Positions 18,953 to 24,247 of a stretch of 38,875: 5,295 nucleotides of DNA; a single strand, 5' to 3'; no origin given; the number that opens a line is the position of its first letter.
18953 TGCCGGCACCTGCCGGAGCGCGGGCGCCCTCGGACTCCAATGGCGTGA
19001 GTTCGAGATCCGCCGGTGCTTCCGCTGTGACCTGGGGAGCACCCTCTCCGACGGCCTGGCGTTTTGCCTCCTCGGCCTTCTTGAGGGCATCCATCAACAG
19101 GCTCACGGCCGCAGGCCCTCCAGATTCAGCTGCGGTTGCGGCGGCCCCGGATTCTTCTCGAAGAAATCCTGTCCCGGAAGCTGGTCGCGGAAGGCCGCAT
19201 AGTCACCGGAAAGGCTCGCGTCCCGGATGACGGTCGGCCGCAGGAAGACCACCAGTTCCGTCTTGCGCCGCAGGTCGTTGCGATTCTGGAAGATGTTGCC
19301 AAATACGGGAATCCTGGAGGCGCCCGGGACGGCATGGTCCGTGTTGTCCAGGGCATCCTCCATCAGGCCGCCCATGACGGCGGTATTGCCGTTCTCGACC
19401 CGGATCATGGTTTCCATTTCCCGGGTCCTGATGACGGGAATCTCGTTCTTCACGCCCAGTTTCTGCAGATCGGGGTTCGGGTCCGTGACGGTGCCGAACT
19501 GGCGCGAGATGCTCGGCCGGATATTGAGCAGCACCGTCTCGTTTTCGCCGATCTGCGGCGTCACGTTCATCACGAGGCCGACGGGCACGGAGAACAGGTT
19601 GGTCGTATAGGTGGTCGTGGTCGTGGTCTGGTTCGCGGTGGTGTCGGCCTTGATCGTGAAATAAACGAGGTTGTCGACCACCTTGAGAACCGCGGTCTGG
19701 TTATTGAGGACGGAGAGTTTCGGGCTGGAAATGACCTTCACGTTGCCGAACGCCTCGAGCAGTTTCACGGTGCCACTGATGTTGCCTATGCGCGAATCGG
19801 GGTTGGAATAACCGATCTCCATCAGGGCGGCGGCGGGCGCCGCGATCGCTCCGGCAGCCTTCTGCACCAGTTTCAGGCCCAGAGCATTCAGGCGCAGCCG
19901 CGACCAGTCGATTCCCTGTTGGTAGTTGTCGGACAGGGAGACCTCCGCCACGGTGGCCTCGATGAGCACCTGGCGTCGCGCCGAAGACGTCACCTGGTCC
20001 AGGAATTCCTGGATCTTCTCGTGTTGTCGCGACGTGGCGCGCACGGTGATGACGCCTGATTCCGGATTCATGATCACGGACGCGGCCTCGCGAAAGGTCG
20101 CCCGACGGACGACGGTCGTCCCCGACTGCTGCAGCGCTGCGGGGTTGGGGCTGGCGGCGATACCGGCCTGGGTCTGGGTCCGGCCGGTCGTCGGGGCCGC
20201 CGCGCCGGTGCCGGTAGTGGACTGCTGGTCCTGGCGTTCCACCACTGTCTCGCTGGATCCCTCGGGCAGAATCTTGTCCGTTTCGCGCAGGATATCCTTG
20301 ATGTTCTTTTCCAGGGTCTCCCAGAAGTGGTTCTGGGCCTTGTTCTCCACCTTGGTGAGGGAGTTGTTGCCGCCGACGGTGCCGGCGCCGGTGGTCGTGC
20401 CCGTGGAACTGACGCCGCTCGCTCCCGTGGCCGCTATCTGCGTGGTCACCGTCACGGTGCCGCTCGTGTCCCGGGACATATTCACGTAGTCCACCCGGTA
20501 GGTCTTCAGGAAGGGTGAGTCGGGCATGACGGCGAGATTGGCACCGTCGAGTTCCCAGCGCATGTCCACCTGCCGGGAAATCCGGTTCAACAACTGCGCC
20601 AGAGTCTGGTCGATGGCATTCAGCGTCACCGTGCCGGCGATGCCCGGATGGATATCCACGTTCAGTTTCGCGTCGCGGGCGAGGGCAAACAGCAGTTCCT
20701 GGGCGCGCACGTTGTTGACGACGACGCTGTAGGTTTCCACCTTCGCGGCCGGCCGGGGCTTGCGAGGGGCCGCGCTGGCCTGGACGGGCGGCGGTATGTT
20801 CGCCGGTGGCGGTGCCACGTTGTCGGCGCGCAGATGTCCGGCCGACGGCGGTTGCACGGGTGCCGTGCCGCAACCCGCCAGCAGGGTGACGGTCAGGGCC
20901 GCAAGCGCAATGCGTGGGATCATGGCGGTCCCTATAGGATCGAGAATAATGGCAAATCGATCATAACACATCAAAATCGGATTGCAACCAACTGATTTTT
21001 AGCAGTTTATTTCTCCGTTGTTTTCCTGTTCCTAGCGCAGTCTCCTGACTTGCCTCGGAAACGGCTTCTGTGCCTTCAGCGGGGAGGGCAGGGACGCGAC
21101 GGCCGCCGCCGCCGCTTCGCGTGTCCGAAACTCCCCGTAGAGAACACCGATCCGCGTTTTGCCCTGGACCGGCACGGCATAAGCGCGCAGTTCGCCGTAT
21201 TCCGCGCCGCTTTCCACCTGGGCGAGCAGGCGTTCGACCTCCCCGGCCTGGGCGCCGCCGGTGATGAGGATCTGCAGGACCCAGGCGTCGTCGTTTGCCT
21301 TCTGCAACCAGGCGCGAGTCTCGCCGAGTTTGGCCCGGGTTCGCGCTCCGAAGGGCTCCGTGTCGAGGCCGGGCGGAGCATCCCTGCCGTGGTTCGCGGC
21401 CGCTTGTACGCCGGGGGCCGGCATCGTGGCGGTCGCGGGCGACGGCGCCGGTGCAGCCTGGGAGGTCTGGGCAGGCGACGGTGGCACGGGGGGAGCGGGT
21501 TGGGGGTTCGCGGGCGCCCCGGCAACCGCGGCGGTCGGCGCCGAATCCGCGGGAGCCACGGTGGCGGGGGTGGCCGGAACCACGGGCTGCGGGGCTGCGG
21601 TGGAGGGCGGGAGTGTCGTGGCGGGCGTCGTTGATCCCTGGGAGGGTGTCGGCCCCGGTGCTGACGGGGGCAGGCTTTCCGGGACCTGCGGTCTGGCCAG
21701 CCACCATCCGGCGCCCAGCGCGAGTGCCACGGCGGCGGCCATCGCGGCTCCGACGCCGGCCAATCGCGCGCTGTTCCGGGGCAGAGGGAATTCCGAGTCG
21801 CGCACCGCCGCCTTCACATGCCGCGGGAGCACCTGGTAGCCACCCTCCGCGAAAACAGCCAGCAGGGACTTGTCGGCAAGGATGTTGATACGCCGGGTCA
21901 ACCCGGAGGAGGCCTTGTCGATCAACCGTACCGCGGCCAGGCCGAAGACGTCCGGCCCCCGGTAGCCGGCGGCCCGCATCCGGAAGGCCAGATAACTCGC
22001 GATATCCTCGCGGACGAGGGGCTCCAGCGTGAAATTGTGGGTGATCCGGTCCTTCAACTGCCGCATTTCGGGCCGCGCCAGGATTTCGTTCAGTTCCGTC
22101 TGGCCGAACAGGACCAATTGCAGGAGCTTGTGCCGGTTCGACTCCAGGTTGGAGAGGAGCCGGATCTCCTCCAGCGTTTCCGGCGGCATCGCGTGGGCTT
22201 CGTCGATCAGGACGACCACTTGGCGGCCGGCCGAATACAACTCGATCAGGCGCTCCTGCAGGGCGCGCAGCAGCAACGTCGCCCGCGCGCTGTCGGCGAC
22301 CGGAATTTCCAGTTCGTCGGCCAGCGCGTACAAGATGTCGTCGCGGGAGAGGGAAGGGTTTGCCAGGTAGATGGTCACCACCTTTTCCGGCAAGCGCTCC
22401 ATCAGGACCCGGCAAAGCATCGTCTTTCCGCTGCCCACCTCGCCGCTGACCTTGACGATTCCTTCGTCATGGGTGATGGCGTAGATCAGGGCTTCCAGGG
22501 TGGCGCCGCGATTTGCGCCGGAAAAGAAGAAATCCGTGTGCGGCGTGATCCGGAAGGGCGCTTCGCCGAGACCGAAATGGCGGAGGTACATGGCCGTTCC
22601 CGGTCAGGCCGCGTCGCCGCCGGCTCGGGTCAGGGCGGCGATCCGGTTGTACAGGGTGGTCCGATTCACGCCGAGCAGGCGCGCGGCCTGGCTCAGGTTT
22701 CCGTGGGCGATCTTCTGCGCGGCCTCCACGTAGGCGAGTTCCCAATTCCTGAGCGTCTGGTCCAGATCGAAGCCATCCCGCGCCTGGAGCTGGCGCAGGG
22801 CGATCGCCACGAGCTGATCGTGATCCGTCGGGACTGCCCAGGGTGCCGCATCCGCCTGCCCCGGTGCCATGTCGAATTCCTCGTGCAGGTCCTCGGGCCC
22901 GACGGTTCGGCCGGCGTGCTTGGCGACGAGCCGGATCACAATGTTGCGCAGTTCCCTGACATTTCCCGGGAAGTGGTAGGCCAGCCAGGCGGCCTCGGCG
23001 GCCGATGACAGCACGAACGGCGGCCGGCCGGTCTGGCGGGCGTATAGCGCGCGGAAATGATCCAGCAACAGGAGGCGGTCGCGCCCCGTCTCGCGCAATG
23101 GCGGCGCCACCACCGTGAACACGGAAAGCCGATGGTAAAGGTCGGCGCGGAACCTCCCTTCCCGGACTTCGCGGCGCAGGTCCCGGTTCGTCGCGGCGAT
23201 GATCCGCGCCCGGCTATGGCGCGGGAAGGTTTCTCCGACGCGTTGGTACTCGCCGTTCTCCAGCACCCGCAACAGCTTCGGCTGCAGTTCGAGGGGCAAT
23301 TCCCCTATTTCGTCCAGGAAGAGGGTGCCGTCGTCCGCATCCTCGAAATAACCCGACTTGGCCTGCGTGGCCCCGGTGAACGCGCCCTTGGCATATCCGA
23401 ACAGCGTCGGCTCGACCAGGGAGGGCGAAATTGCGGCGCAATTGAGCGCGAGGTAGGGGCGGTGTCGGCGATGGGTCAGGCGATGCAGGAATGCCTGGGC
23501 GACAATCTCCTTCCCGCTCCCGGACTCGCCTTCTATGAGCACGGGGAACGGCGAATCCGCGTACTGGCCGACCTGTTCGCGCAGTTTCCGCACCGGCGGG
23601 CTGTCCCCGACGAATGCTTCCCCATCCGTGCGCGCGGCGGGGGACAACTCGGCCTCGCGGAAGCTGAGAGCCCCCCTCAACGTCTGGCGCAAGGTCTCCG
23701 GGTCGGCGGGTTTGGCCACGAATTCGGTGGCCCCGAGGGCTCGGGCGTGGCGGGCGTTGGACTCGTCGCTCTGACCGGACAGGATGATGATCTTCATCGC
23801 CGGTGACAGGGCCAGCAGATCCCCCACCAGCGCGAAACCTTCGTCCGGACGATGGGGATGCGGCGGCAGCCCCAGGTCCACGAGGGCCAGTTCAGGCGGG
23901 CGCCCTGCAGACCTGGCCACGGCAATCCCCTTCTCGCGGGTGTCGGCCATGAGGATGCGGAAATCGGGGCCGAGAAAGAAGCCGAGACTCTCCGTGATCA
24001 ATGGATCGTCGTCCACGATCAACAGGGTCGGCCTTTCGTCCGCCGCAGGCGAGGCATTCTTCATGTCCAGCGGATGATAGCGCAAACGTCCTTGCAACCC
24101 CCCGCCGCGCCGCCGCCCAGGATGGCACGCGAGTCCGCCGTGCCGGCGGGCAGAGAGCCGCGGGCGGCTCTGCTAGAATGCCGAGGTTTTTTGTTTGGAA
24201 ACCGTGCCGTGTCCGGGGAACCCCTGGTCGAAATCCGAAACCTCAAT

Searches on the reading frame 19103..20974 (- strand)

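Call 3: search_protein_families(library=pfam, proteins=[window:19103-20974:-], max_evalue=0.01)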
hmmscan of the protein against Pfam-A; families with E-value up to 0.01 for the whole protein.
window:19103-20974:- (623 aa): 2 families
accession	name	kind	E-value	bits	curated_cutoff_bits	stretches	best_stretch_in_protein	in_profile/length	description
PF00263.26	Secretin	-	2.6e-39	135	27.5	1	406-584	2-169/169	Bacterial type II and III secretion system protein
PF07655.18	Secretin_N_2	-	7.1e-07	30.1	23.4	1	157-231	2-79/91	Secretin N-terminal domain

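Call 4: search_protein_families(library=ncbifam, proteins=[window:19103-20974:-], max_evalue=0.01)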
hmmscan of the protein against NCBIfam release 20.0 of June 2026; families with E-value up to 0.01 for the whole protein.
window:19103-20974:- (623 aa): 9 families
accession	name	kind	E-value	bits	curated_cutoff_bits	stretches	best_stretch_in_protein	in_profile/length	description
TIGR02519.1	pilus_MshL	equivalog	2e-77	260.1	250.2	1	300-583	1-290/290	pilus (MSHA type) biogenesis protein MshL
TIGR02517.1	type_II_gspD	equivalog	6.6e-46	157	351.35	1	253-586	282-593/600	type II secretion system secretin GspD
TIGR02515.1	IV_pilus_PilQ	subfamily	1.5e-30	106.5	284.35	1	293-583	130-427/428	type IV pilus secretin PilQ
TIGR02516.1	type_III_yscC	equivalog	1.5e-28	99.6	238.45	1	291-584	192-462/463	type III secretion system outer membrane ring subunit SctC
TIGR02520.1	pilus_B_mal_scr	equivalog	5.4e-25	87.9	287.65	2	252-561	195-495/513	PilN family type IVB pilus formation outer membrane protein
NF010083.0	PRK13568.1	equivalog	2.2e-24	86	554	2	294-584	148-418/419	DNA uptake porin HofQ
NF042912.1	Amuc_1098_fam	equivalog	5.5e-17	61.1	750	2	451-583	650-796/805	Amuc_1098 family type IV pilus outer membrane protein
NF011873.0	PRK15346.1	equivalog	7.3e-14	51.3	524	1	302-568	240-479/499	EscC/YscC/HrcC family type III secretion system outer membrane ring protein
NF007851.2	PRK10560.1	exception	9.5e-14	51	598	1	396-583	236-409/412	DNA uptake porin HofQ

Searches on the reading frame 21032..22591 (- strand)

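Call 17: search_protein_families(library=pfam, proteins=[window:21032-22591:-], max_evalue=0.001)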
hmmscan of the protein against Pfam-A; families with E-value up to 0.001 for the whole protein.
window:21032-22591:- (519 aa): 6 families
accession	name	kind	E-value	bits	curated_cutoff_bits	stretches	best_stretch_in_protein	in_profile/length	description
PF13401.12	AAA_22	-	3e-29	102.4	27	1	41-171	3-130/130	AAA domain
PF13191.12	AAA_16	-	2.1e-10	41.8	32.6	1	31-155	11-163/167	AAA ATPase domain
PF07728.20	AAA_5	-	7.1e-06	26.5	22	1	49-148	5-92/139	AAA domain (dynein-related subfamily)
PF00004.35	AAA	-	0.00041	21.2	21.2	0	48-165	3-108/131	ATPase family associated with various cellular activities (AAA)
PF13671.12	AAA_33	-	0.00064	20.5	27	0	50-150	6-96/143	AAA domain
PF25201.1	nSTAND6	-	0.00073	20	27.7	0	28-135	4-113/148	Novel STAND NTPase 6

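Call 76: search_protein_families(library=ncbifam, proteins=[window:21032-22591:-], max_evalue=0.01)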
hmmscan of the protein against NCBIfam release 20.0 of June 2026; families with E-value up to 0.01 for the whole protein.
window:21032-22591:- (519 aa): 2 families
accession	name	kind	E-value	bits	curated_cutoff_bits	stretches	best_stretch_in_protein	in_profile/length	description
TIGR03015.1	pepcterm_ATPase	hypoth_equivalog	3.3e-61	207.1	324.5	1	1-265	1-265/269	XrtA/PEP-CTERM system-associated ATPase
NF033761.1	gliding_GltJ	equivalog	0.00052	19.2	450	1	275-400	371-492/671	adventurous gliding motility protein GltJ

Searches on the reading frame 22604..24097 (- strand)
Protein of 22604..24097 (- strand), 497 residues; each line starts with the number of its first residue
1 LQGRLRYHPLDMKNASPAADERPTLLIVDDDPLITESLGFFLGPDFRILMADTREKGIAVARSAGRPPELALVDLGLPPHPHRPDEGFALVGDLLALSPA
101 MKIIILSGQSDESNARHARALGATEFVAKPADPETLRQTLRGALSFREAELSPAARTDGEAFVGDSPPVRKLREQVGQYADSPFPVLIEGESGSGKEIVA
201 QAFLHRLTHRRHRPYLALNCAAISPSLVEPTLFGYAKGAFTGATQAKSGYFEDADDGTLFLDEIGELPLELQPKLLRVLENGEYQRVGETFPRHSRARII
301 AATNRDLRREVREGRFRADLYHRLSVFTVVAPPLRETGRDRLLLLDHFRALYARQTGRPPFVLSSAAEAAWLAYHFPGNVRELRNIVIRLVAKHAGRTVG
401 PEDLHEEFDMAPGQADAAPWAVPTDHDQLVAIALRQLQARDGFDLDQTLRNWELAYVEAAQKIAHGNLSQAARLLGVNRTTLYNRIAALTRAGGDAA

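Call 17: search_protein_families(library=pfam, proteins=[window:22604-24097:-], max_evalue=0.001)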
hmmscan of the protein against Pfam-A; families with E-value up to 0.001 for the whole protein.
window:22604-24097:- (497 aa): 6 families
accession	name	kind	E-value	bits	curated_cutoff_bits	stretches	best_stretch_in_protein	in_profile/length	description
PF00158.32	Sigma54_activat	-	8.7e-63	211.4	20.2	1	163-329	2-167/168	Sigma-54 interaction domain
PF14532.12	Sigma54_activ_2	-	1.2e-19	71.4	25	1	163-334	1-138/138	Sigma-54 interaction domain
PF25601.1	AAA_lid_14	-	5.1e-15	55.5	27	1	335-412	1-78/87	AAA+ ATPase lid domain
PF00072.30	Response_reg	-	1.1e-13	51.7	30.2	1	26-140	2-110/111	Response regulator receiver domain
PF02954.25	HTH_8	-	3.5e-08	33.5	22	1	449-488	2-41/42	Bacterial regulatory protein, Fis family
PF07728.20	AAA_5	-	1.9e-07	31.6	22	1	185-307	1-125/139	AAA domain (dynein-related subfamily)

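Call 76: search_protein_families(library=ncbifam, proteins=[window:22604-24097:-], max_evalue=0.01)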
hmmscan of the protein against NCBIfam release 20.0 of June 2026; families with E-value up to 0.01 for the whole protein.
window:22604-24097:- (497 aa): 49 families (the best 25 are shown)
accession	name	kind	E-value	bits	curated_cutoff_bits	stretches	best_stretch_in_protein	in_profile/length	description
TIGR02915.1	PEP_resp_reg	equivalog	2.1e-100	336.7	502.6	1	25-486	1-439/445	PEP-CTERM-box response regulator transcription factor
TIGR01818.1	ntrC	equivalog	3.6e-98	329.3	558.6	1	26-487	2-461/463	nitrogen regulation protein NR(I)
NF003451.0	PRK05022.1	equivalog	1e-91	308.2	476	1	153-483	183-502/512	nitric oxide reductase transcriptional regulator NorR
NF008176.1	PRK10923.1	equivalog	8.2e-79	265.3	620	1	26-487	7-464/469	nitrogen regulation protein NR(I)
NF038308.1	RNA_repair_RtcR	equivalog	3.2e-77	260.6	650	1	159-483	179-505/530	RNA repair transcriptional activator RtcR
TIGR02329.1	propionate_PrpR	equivalog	3.9e-75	253.5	499.2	1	152-487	204-525/526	propionate catabolism operon regulatory protein PrpR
NF041946.1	LuxO_transreg_Vib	equivalog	5e-75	253.1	800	1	62-488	35-459/463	quorum-sensing sigma-54 dependent transcriptional regulator LuxO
NF008469.0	PRK11361.1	equivalog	6.5e-75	252.6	714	1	24-418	6-400/461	acetoacetate metabolism transcriptional regulator AtoC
TIGR01817.1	nifA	equivalog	1.7e-74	251.5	528.85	1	150-410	186-444/534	nif-specific transcriptional activator NifA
TIGR02974.1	phageshock_pspF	equivalog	1e-73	248.5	443.55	1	163-479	2-326/336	phage shock protein operon transcriptional activator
NF011953.0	PRK15424.1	equivalog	2.2e-73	247.7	703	1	153-488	212-533/538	propionate catabolism operon regulatory protein PrpR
NF041552.1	TF_PrdR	equivalog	5.3e-73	246.3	795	1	144-487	251-574/577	sigma-54 dependent transcriptional regulator PrdR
NF050807.1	TransRegFlbDCaul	equivalog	1.7e-71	241.4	750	1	100-493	70-442/454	sigma-54-dependent transcriptional regulator FlbD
NF011695.0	PRK15115.1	equivalog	4.8e-71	239.8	763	2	24-395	8-369/445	two-component system response regulator GlrR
NF051870.1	NAssimRespRegNtrX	equivalog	3.2e-70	237.3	600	1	25-489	4-450/452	nitrogen assimilation response regulator NtrX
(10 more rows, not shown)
